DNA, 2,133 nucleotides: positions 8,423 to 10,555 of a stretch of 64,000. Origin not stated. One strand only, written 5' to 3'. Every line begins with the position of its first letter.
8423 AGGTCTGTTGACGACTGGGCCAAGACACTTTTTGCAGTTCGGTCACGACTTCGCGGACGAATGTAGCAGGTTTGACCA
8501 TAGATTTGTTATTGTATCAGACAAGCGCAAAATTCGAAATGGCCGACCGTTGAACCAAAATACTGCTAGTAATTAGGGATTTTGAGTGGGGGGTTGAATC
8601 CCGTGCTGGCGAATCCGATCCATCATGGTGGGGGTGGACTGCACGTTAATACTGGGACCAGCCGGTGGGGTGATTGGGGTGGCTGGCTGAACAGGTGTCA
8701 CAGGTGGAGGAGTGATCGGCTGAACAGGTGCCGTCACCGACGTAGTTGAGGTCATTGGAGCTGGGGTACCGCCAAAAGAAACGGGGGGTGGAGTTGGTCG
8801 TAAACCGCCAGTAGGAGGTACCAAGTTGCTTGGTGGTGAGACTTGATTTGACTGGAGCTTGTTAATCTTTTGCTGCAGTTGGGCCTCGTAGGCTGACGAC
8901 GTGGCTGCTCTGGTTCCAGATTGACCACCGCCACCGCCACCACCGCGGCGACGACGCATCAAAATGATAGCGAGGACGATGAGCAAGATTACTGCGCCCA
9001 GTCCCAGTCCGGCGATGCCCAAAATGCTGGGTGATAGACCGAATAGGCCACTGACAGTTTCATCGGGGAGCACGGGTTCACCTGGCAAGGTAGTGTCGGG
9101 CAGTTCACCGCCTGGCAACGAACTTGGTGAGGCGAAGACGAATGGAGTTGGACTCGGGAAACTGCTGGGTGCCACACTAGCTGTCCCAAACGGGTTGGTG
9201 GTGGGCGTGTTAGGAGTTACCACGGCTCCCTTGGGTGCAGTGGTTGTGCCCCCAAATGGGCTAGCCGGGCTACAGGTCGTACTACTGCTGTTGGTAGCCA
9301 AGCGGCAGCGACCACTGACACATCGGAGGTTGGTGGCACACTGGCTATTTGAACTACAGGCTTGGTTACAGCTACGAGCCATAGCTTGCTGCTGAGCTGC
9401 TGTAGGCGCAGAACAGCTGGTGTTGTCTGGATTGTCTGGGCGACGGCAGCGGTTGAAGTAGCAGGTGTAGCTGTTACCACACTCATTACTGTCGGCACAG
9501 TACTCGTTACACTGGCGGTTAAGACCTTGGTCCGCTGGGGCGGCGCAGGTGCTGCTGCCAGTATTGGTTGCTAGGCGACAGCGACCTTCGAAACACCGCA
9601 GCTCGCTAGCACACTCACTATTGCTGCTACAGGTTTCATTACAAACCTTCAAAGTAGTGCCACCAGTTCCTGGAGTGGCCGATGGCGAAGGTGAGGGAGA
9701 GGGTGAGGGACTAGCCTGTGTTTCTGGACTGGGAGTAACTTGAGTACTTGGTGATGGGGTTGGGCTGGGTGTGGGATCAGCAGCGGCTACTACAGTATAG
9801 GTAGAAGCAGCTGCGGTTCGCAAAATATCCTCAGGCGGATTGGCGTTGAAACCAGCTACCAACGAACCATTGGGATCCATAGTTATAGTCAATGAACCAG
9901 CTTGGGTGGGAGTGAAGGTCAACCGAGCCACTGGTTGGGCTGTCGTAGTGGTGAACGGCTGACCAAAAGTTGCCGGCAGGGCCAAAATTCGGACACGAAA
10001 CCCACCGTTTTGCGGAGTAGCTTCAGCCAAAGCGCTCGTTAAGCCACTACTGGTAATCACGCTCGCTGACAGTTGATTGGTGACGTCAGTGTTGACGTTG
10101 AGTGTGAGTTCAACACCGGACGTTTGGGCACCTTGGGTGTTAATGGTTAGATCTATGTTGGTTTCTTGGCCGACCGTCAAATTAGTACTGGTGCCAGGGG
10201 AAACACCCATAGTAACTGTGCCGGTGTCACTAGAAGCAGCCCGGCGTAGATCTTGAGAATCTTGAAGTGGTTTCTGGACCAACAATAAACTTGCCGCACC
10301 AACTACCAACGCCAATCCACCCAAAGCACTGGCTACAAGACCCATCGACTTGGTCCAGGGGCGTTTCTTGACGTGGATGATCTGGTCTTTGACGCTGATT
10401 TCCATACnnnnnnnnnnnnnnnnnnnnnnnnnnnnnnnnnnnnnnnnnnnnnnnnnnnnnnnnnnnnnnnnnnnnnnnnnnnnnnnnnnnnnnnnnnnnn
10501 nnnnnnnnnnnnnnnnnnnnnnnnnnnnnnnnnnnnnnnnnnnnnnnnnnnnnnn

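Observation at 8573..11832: Adjacent dockerin-bearing secreted protein and membrane-anchored cohesin-like protein: a minimal cohesin-dockerin surface module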

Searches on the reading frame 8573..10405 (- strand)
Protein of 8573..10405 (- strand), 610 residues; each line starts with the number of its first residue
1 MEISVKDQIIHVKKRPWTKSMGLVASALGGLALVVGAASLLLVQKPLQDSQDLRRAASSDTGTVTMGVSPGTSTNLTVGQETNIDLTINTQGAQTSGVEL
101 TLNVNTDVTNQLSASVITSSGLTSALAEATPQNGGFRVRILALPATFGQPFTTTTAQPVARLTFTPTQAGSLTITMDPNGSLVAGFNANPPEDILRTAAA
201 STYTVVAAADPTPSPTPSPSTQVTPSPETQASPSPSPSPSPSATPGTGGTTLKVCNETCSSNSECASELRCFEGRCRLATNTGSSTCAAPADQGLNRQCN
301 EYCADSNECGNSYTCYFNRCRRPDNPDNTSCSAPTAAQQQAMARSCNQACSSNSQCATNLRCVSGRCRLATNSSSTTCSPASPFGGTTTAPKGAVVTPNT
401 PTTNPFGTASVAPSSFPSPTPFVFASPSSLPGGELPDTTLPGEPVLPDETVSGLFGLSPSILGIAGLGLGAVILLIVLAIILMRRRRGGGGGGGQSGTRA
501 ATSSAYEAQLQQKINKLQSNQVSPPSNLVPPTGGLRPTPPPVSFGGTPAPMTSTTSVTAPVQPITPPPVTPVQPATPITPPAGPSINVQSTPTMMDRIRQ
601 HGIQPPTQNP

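Call 3: search_protein_families(library=pfam, proteins=[window:8573-10405:-], max_evalue=1)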
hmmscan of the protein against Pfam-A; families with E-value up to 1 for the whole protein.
window:8573-10405:- (610 aa): 1 family
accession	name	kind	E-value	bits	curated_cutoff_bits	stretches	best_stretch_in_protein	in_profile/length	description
PF21164.2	Dumpy_DPY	-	0.039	14.4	27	1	259-277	4-22/24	Dumpy, DPY module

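Call 4: search_protein_families(library=ncbifam, proteins=[window:8573-10405:-], max_evalue=1)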
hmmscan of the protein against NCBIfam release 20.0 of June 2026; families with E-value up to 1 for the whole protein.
window:8573-10405:- (610 aa): 1 family
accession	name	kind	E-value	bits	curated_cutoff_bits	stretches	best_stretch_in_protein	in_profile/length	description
NF033186.1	internalin_K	exception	0.0053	15.2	1100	1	179-245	480-544/604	class 1 internalin InlK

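Call 9: find_homologous_proteins(query=window:8573-10405:-, max_evalue=0.001)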
Query window:8573-10405:- (610 aa): 87 proteins with E <= 0.001 among 8000 candidates.
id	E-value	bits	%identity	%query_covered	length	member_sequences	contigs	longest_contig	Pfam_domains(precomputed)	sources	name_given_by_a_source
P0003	0.0e+0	1315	100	100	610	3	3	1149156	-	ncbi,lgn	-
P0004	1.1e-104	369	42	93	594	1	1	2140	-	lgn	-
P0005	1.9e-98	349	41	76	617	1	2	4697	-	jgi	jgi:hypothetical protein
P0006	9.4e-94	333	39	71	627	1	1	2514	-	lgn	-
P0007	1.4e-92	329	35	95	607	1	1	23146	-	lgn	-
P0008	9.0e-92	327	35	98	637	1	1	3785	-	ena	-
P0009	3.6e-89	318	37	98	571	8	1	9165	-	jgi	-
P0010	4.1e-89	318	36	98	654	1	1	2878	-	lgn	-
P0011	2.6e-88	315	39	61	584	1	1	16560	-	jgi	jgi:hypothetical protein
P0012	2.1e-87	312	34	58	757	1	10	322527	-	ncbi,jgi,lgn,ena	-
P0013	4.0e-87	311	41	66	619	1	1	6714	-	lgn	-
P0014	5.8e-87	311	41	62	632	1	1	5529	-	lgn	-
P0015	1.3e-86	310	40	66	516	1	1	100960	-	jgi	jgi:hypothetical protein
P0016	1.7e-86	309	43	62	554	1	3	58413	-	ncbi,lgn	-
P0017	1.8e-86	309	41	60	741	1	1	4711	-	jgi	jgi:hypothetical protein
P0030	2.0e-76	276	33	95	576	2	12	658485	-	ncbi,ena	-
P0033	1.8e-75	273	50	37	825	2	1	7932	-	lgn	-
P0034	3.9e-75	272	38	86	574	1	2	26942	-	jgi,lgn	jgi:hypothetical protein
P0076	4.8e-16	77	37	22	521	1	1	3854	PF00963.25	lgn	-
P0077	7.6e-15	73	57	9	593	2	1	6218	-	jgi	jgi:hypothetical protein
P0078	1.5e-14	72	84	6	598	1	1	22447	PF00963.25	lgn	-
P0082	1.4e-9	55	-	-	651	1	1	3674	PF00404.25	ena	-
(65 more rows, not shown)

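Call 18: search_protein_families(library=pfam, proteins=[P0076, P0078, P0082, P0033, P0077, P0034], max_evalue=0.1)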
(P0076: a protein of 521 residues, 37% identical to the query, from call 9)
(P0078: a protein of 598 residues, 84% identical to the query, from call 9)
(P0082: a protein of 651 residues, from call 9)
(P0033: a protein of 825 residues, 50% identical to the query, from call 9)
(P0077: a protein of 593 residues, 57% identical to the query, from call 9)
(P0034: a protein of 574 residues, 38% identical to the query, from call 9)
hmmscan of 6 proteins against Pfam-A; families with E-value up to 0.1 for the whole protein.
P0076 (521 aa): 3 families
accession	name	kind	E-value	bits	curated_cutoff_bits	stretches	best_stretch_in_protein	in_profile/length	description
PF00963.24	Cohesin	-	3.4e-07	31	24.1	1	93-209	6-131/139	Cohesin domain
PF05887.16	Trypan_PARP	-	0.0028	18.1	100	1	201-268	31-112/134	Procyclic acidic repetitive protein (PARP)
PF02203.21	TarH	-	0.068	13.5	25.2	0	43-83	8-49/177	Tar ligand binding domain homologue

P0078 (598 aa): 2 families
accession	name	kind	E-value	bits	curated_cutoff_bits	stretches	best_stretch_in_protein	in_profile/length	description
PF00963.24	Cohesin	-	1.3e-07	32.4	24.1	1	216-322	12-121/139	Cohesin domain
PF00404.24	Dockerin_1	-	6.7e-05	23.5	22.9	1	543-587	2-52/57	Dockerin type I domain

P0082 (651 aa): 1 family
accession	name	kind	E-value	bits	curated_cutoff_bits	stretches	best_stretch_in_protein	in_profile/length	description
PF00404.24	Dockerin_1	-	6.8e-08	33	22.9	1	594-644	2-56/57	Dockerin type I domain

P0033 (825 aa): 0 families

P0077 (593 aa): 2 families
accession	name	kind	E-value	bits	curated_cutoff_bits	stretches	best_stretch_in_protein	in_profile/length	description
PF07705.17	CARDB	-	0.0025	18.4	22.7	1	277-363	20-99/101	CARDB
PF23597.1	KIAA0319_N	-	0.015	15.5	27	1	378-426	27-74/85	Dyslexia-associated protein KIAA0319 N-terminal domain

P0034 (574 aa): 2 families
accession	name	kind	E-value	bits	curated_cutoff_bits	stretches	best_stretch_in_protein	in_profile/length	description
PF05887.16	Trypan_PARP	-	0.008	16.6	100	1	202-256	64-119/134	Procyclic acidic repetitive protein (PARP)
PF02790.20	COX2_TM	-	0.074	13.7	22.8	0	428-484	4-58/88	Cytochrome C oxidase subunit II, transmembrane domain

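Call 21: find_encoding_contigs(protein=P0003, flank=6000, max_places=3)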
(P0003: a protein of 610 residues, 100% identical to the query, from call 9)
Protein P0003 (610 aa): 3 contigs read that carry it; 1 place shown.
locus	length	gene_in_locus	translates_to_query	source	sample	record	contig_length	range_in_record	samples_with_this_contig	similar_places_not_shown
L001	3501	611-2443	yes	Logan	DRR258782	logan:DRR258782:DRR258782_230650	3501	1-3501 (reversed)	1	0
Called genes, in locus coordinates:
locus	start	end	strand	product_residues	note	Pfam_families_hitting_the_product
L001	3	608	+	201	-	?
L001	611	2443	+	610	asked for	-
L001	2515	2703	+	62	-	PF00584:SecE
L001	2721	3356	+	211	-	PF02357:NusG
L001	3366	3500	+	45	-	?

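Call 22: find_encoding_contigs(protein=P0078, flank=8000, max_places=2)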
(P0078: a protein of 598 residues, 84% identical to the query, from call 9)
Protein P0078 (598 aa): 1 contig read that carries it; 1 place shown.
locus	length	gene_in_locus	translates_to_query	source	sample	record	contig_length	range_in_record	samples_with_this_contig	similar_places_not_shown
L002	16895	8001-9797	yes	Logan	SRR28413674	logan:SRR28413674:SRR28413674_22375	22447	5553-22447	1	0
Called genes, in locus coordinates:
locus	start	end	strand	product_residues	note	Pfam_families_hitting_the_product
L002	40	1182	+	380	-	-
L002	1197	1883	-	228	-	-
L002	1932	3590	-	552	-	-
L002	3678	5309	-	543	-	PF03412:Peptidase_C39 (faint), PF01071:GARS_A (weak), PF07478:Dala_Dala_lig_C, PF13529:Peptidase_C39_2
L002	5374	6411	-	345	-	-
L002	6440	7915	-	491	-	PF00150:Cellulase, PF26410:GH5_mannosidase, PF00404:Dockerin_1 (weak)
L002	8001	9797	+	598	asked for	PF00963:Cohesin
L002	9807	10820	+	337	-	-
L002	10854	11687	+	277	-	PF12146:Hydrolase_4, PF00561:Abhydrolase_1, PF12697:Abhydrolase_6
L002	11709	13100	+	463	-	PF00206:Lyase_1, PF08328:ASL_C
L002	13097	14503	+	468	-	PF00709:Adenylsucc_synt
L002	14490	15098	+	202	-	PF00730:HhH-GPD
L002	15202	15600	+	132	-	PF02325:CCB3_YggT (faint)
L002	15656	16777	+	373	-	PF06790:UPF0259, PF25231:DUF7847 (weak)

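Call 24: find_encoding_contigs(protein=P0034, flank=6000, max_places=2)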
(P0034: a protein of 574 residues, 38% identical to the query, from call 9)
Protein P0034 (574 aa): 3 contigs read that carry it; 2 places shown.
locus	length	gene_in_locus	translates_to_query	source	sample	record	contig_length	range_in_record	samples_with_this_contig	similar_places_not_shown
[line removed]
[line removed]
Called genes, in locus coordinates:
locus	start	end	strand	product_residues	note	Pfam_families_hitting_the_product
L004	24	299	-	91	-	-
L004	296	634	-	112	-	PF18924:DUF5674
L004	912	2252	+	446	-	-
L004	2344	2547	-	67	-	PF00471:Ribosomal_L33 (faint)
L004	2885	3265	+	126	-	-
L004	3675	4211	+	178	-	-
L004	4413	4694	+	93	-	-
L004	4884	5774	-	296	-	PF00483:NTP_transferase, PF12804:NTP_transf_3 (weak)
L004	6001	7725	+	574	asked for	-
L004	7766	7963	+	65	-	PF00584:SecE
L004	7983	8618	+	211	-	PF02357:NusG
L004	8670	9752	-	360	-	-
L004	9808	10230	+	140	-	PF03946:Ribosomal_L11_N, PF00298:Ribosomal_L11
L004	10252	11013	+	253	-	PF00687:Ribosomal_L1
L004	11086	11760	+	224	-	PF00072:Response_reg, PF00486:Trans_reg_C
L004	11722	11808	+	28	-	-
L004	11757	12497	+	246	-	PF02518:HATPase_c, PF14501:HATPase_c_5 (weak)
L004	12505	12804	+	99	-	-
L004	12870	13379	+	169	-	PF00466:Ribosomal_L10, PF27436:RL10_C (faint)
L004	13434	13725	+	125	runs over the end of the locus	PF16320:Ribosomal_L12_N, PF00542:Ribosomal_L12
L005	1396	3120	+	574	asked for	-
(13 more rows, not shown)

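Call 25: find_encoding_contigs(protein=P0030, flank=6000, max_places=2)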
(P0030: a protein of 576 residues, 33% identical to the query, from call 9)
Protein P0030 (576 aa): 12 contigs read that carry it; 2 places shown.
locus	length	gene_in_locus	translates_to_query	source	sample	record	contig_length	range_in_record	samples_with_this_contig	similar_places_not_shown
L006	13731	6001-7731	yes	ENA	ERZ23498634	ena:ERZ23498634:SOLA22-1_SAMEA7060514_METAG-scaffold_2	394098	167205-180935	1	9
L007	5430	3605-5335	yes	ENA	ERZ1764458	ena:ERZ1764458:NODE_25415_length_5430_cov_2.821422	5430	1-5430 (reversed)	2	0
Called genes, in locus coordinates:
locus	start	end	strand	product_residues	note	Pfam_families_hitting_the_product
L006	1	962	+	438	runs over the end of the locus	-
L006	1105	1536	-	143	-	PF01797:Y1_Tnp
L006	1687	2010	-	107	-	-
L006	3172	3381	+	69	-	-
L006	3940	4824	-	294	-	PF00483:NTP_transferase, PF12804:NTP_transf_3 (faint)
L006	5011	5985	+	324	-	PF00404:Dockerin_1 (weak)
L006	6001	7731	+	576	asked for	-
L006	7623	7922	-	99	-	-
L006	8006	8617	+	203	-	PF02357:NusG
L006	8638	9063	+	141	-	PF03946:Ribosomal_L11_N, PF00298:Ribosomal_L11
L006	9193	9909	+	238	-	PF00687:Ribosomal_L1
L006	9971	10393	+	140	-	PF00293:NUDIX, PF14815:NUDIX_4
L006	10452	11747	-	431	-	PF08241:Methyltransf_11 (weak), PF13649:Methyltransf_25 (weak), PF03358:FMN_red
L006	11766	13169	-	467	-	PF00890:FAD_binding_2 (faint), PF01494:FAD_binding_3 (faint), PF03486:HI0933_like (weak), PF07992:Pyr_redox_2 (faint), PF12831:FAD_oxidored (faint), PF13738:Pyr_redox_3 (faint)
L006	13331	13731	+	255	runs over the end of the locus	-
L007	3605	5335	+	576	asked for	-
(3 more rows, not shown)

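Call 37: find_related_loci(query=A3, collection=genome_contigs, flank=8000)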
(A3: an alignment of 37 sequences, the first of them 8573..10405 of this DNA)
Query A3 (610 aa) in genome_contigs; peptide patterns used: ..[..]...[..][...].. (x = any residue, [..] = any of these).
31 stretches matched a pattern; 31 encode a relative of the query (tblastn E <= 1e-3); 31 distinct loci.
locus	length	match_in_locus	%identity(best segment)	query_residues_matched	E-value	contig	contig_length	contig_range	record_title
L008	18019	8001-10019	33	1-607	1e-93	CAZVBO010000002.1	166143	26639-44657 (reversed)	MAG TPA_asm: uncultured Pseudomonadales bacterium isolate SRP304446_co1_134 genome assembly, contig: NODE_25_length_1661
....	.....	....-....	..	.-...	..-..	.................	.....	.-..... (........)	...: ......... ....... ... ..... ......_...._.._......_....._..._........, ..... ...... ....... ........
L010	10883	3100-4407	40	17-487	2e-80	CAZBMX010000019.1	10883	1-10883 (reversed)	MAG TPA_asm: uncultured Pseudomonadales bacterium isolate SRP192515_co1_124 genome assembly, contig: NODE_6028_length_10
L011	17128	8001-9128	43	15-393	3e-74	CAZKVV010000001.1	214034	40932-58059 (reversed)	MAG TPA_asm: uncultured Pseudomonadales bacterium isolate SRP286056_co2_531 genome assembly, contig: NODE_39_length_2140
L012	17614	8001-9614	34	36-606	1e-73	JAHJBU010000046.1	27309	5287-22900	MAG: Patescibacteria group bacterium isolate Modern_marine.mb.272 Modern_marine.mb.272_k141_976725, whole genome shotgun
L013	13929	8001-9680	32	18-609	1e-70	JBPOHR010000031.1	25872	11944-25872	MAG: Patescibacteria group bacterium isolate MAG_204 c_000000376188, whole genome shotgun sequence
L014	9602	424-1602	36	6-418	2e-68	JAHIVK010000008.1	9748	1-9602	MAG: Patescibacteria group bacterium isolate MM_PC_MetaG.mb.77 MM_PC_MetaG.mb.77_k141_218437, whole genome shotgun seque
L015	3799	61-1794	32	13-608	4e-67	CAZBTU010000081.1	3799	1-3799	MAG TPA_asm: uncultured Pseudomonadales bacterium isolate SRP286056_co2_100 genome assembly, contig: NODE_43309_length_3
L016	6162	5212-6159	50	252-572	1e-65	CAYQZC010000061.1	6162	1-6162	MAG TPA_asm: uncultured Pseudomonadales bacterium isolate SRP292972_co1_124 genome assembly, contig: NODE_5159_length_61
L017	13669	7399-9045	37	8-606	1e-76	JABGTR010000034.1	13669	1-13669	MAG: Candidatus Paceibacterota bacterium isolate SI034_bin135 k141_1816098, whole genome shotgun sequence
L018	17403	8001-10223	34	1-603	2e-49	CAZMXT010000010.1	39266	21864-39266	MAG TPA_asm: uncultured Pseudomonadales bacterium isolate SRP128246_co1_515 genome assembly, contig: NODE_1418_length_39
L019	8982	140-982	39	243-526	4e-46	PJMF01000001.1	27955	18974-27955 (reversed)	MAG: Candidatus Paceibacterota bacterium isolate Amazon_FNV_2010_13_2_2 contig_75_30207241_length_27955_multi_4_in_1_out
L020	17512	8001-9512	49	14-411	1e-42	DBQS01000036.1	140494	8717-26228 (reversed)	MAG TPA_asm: Patescibacteria group bacterium UBA1388 UBA1388_contig_9473, whole genome shotgun sequence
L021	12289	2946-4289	55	44-382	3e-42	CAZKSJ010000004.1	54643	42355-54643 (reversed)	MAG TPA_asm: uncultured Pseudomonadales bacterium isolate SRP239243_co2_85 genome assembly, contig: NODE_727_length_5464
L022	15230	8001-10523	36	27-477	1e-38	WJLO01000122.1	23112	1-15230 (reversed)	MAG: Candidatus Paceibacterota bacterium isolate Bin_542 k141_4824060, whole genome shotgun sequence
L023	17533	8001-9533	42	30-421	5e-38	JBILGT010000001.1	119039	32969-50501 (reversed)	MAG: Limisphaerales bacterium isolate ME2016-09-28_3300042471_group7_bin68 Rohwer_bin1526_scaffold_31_c1, whole genome s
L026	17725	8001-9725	46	2-379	8e-36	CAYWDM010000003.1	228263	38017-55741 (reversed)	MAG TPA_asm: uncultured Pseudomonadales bacterium isolate SRP272421_co4_48 genome assembly, contig: NODE_19_length_22826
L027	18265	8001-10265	45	12-378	4e-36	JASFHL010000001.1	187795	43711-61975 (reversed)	MAG: Candidatus Woesebacteria bacterium isolate D0608M20metaG_Bin_4550 D0608M20metaG_FD_scaffold_5_c1, whole genome shot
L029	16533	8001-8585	44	243-421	1e-38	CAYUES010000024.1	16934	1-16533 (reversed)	MAG TPA_asm: uncultured Pseudomonadales bacterium isolate SRP329715_co2_11 genome assembly, contig: NODE_6526_length_169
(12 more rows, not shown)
